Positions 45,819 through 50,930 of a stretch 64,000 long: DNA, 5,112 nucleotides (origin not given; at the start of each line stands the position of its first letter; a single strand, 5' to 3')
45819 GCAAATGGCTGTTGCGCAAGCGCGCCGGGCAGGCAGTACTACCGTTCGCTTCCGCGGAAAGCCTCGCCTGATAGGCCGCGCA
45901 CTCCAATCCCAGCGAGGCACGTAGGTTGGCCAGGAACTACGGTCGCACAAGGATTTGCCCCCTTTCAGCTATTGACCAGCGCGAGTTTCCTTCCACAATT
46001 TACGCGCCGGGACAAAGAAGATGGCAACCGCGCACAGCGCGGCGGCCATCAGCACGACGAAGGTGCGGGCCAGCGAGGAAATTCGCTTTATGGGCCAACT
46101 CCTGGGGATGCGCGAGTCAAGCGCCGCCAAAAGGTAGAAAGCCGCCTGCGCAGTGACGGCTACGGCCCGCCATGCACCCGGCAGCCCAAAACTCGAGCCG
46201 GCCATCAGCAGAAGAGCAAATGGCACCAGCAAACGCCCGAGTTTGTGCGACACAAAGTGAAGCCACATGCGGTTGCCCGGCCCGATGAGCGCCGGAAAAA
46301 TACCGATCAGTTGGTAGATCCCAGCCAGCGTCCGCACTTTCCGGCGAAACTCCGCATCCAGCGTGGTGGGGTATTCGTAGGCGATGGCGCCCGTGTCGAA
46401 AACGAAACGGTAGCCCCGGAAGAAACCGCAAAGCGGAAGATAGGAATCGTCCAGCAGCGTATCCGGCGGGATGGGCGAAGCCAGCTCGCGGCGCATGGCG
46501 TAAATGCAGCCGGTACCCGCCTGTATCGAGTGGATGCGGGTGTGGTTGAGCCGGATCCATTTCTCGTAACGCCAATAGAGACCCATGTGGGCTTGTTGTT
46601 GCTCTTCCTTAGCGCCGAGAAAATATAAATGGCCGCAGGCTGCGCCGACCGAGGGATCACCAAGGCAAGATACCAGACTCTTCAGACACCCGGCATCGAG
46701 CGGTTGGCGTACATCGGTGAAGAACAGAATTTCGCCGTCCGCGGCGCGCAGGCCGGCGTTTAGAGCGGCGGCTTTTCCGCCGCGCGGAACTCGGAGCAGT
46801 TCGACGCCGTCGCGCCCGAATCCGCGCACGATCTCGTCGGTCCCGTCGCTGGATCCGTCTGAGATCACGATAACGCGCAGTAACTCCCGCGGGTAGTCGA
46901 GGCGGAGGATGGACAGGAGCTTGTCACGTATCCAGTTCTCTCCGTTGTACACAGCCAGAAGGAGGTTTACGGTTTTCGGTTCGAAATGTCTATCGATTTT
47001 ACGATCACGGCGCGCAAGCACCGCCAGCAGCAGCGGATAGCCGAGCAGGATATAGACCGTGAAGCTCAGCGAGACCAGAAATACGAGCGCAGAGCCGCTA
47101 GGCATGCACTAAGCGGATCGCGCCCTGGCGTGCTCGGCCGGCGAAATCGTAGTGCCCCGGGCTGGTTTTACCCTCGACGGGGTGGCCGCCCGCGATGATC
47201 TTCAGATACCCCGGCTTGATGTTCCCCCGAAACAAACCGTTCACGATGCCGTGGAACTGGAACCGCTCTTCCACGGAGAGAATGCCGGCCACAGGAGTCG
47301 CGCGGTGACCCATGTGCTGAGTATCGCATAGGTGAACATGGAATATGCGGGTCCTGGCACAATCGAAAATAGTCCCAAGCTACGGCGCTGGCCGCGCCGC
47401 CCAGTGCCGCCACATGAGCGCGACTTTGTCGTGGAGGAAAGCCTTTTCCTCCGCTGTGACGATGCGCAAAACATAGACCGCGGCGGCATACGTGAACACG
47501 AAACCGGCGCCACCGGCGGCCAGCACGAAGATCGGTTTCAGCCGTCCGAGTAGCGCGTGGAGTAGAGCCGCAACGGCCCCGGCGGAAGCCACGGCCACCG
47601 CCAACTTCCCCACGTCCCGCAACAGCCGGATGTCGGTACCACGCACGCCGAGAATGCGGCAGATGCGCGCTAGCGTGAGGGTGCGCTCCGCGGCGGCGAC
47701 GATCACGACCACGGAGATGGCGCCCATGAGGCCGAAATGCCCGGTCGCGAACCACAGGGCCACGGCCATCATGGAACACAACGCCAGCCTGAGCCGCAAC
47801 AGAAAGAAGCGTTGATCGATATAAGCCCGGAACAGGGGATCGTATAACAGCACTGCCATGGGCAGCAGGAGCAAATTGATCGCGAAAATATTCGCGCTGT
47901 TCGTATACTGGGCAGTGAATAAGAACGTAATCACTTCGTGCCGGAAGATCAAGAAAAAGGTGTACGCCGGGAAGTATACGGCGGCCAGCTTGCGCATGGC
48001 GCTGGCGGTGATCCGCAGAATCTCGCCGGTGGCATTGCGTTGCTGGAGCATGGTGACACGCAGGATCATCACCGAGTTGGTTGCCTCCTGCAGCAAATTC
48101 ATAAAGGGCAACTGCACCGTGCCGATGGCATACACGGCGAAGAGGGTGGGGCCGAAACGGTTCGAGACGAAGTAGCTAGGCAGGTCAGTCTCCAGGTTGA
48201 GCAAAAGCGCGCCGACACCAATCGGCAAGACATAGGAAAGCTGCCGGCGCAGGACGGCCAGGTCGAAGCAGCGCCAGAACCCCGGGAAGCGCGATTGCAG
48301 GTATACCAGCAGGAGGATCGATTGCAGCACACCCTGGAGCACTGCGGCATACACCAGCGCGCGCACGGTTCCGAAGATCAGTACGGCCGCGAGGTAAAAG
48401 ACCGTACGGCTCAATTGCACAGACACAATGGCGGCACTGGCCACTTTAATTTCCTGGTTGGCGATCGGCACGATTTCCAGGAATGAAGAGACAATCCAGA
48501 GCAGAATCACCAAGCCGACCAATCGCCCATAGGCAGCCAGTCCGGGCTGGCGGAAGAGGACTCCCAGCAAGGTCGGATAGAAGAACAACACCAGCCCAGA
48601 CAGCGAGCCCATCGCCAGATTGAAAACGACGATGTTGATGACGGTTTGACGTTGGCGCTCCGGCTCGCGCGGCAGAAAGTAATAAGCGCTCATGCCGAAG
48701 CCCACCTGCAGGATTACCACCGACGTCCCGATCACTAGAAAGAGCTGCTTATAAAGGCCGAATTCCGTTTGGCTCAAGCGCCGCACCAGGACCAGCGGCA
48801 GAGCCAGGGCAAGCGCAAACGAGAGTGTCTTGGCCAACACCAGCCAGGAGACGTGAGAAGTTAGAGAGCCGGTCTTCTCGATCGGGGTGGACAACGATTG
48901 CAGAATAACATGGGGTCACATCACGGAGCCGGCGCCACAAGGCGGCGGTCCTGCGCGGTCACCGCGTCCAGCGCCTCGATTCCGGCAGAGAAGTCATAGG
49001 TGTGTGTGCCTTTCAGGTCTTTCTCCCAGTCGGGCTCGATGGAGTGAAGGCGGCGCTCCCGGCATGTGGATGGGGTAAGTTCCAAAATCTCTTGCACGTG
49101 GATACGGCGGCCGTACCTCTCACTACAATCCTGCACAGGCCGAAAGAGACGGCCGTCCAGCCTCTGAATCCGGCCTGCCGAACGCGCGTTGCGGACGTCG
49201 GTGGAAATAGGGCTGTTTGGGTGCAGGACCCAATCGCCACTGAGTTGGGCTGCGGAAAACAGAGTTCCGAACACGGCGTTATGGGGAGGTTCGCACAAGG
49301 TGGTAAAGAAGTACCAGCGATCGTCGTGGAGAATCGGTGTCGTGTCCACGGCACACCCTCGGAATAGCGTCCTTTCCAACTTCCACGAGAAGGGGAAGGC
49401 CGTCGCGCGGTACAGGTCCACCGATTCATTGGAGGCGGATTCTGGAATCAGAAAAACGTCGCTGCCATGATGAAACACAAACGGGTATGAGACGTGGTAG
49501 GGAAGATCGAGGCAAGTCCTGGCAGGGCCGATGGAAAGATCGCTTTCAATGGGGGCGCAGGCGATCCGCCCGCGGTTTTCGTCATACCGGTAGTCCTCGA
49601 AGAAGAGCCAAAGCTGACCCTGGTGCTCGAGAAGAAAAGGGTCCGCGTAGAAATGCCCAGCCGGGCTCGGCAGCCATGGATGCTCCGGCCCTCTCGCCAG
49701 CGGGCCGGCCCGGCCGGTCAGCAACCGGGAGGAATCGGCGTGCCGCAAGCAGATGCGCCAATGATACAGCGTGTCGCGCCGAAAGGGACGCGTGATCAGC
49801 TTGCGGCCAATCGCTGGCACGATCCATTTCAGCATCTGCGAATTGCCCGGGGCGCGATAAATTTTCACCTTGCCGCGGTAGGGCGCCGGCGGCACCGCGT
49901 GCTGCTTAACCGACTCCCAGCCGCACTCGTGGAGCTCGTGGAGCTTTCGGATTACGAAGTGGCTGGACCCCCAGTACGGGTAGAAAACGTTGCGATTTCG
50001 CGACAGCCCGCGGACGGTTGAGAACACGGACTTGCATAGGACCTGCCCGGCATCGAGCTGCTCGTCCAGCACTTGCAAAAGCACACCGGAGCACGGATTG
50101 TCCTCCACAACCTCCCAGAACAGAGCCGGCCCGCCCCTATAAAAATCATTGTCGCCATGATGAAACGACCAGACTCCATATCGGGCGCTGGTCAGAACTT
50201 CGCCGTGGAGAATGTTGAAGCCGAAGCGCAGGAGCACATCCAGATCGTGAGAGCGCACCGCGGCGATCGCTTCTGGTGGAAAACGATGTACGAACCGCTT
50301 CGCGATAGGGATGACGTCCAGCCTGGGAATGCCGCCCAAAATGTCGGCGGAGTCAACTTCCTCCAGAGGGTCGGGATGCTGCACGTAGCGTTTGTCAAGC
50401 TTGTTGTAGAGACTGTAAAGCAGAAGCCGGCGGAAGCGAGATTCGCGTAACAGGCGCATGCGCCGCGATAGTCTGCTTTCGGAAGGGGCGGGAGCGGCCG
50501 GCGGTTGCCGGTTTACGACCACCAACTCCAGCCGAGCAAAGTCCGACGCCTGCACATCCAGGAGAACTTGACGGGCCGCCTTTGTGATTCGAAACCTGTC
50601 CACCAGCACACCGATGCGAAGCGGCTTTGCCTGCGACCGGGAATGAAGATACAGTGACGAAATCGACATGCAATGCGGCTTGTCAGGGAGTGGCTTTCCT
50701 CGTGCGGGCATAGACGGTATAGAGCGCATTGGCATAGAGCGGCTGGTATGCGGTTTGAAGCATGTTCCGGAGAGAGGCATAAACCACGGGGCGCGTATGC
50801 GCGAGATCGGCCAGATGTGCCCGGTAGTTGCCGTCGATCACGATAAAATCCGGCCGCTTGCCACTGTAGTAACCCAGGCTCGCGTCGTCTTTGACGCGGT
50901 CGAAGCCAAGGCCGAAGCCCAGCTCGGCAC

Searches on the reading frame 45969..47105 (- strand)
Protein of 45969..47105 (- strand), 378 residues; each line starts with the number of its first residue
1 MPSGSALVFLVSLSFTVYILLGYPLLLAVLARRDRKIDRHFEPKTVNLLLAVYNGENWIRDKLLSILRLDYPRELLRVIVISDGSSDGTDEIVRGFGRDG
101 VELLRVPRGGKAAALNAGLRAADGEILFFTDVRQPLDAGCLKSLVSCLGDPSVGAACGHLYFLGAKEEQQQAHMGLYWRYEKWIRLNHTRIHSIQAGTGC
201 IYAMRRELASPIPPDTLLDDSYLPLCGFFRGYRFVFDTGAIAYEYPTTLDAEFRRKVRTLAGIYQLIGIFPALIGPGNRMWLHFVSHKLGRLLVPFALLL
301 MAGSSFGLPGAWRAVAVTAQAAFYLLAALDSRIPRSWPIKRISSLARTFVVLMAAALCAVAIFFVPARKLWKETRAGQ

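Call 64: search_protein_families(library=pfam, proteins=[window:45969-47105:-], max_evalue=0.0001)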
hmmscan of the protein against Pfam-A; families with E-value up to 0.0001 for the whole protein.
window:45969-47105:- (378 aa): 2 families
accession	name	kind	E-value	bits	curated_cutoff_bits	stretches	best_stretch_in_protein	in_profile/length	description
PF00535.33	Glycos_transf_2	-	3.2e-20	73.2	23.3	1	50-209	4-164/168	Glycosyl transferase family 2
PF13641.12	Glyco_tranf_2_3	-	4.6e-07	30.5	27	1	49-208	6-170/230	Glycosyltransferase like family 2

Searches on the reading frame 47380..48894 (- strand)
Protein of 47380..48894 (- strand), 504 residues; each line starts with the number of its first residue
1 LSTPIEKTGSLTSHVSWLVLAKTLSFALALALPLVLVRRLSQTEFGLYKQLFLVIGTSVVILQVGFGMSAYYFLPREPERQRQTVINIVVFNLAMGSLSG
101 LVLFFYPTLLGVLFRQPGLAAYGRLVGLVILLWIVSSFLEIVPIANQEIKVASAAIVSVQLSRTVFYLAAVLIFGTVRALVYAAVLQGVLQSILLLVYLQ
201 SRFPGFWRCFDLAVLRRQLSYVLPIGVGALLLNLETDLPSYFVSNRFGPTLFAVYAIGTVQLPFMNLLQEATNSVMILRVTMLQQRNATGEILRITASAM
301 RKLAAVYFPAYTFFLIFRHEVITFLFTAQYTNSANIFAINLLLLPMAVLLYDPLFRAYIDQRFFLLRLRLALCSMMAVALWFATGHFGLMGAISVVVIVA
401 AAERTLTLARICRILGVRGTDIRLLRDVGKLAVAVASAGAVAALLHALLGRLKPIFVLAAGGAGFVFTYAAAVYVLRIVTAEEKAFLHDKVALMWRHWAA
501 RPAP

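Call 64: search_protein_families(library=pfam, proteins=[window:47380-48894:-], max_evalue=0.0001)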
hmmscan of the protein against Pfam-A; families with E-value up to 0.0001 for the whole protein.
window:47380-48894:- (504 aa): 2 families
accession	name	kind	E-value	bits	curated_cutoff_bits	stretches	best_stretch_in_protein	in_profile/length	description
PF13440.11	Polysacc_synt_3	-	6.3e-19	68.8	23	1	35-334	1-292/293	Polysaccharide biosynthesis protein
PF01943.22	Polysacc_synt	-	8.3e-15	55.4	28.2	1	14-256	4-245/274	Polysaccharide biosynthesis protein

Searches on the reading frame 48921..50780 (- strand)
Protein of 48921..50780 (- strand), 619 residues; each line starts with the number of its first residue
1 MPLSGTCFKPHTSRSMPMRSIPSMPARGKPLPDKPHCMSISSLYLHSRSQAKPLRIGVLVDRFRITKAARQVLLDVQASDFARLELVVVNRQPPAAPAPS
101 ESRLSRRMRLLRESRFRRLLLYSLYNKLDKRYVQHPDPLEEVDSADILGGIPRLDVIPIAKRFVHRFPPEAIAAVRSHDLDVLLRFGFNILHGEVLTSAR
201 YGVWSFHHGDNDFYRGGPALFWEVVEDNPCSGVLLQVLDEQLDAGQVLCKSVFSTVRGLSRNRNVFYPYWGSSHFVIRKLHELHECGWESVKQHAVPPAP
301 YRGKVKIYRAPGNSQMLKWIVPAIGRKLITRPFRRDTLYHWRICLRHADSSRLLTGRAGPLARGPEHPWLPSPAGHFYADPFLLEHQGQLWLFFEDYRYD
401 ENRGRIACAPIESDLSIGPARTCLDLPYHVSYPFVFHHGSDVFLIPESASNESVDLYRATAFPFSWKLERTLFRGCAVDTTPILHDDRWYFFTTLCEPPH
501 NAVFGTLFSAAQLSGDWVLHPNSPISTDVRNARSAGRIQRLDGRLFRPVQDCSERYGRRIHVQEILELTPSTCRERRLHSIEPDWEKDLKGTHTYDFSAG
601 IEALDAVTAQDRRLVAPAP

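Call 64: search_protein_families(library=pfam, proteins=[window:48921-50780:-], max_evalue=0.0001)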
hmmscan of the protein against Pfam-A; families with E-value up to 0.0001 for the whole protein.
window:48921-50780:- (619 aa): 1 family
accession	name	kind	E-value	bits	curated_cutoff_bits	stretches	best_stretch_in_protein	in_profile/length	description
PF24793.1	GINT1_N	-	1.3e-35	123.4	27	1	375-594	57-278/304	Glucosamine inositolphosphorylceramide transferase 1, N-terminal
